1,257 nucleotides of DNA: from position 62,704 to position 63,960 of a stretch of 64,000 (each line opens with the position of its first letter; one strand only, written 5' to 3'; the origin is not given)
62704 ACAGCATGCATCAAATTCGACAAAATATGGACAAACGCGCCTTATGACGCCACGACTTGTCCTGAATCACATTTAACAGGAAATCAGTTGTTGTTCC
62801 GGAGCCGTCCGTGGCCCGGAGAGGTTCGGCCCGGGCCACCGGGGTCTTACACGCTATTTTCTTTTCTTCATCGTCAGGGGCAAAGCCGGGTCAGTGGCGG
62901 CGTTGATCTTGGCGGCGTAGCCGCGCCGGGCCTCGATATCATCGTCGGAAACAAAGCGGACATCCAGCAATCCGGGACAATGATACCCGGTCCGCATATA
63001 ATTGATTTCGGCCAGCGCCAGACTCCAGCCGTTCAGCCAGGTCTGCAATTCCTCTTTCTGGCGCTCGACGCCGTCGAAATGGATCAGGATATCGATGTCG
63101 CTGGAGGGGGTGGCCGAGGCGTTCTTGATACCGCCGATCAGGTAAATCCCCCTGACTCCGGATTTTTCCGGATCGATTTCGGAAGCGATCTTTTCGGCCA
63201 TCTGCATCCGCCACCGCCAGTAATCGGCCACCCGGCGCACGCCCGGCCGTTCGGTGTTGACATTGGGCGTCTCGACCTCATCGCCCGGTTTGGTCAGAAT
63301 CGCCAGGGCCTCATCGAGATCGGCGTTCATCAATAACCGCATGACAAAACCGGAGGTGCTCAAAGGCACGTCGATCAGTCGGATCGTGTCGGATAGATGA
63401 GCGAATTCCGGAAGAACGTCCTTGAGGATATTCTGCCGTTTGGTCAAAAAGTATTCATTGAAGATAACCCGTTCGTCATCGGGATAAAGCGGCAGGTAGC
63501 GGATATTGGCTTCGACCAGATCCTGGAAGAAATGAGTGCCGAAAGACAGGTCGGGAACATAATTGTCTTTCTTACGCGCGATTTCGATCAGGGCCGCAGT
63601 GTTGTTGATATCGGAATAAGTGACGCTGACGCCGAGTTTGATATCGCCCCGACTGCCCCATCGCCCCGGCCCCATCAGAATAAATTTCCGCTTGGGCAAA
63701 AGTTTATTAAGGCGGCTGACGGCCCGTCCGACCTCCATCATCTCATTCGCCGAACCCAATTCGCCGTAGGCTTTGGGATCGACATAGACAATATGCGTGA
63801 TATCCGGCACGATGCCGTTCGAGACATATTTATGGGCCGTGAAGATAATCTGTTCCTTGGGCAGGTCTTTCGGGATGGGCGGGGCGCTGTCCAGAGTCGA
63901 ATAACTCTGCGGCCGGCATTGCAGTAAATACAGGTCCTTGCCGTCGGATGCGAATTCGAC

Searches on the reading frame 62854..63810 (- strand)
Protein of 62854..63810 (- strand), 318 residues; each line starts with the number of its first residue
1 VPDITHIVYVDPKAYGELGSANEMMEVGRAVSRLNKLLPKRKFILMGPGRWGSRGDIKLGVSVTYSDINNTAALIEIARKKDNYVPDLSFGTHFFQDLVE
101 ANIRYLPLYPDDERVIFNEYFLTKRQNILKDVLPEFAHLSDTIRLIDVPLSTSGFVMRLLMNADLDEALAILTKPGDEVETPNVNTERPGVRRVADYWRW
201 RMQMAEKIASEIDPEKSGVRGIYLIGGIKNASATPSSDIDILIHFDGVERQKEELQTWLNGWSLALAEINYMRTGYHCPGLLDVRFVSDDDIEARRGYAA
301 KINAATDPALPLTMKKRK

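Call 10: search_protein_families(library=pfam, proteins=[window:62854-63810:-], max_evalue=0.001)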
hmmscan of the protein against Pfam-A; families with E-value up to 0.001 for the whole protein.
window:62854-63810:- (318 aa): 2 families
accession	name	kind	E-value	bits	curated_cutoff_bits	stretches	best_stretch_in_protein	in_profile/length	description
PF01909.29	NTP_transf_2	-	2.5e-05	25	21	1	215-255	10-52/93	Nucleotidyltransferase domain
PF18765.7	Polbeta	-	0.00021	21.8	26.9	1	215-257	9-51/93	Polymerase beta, Nucleotidyltransferase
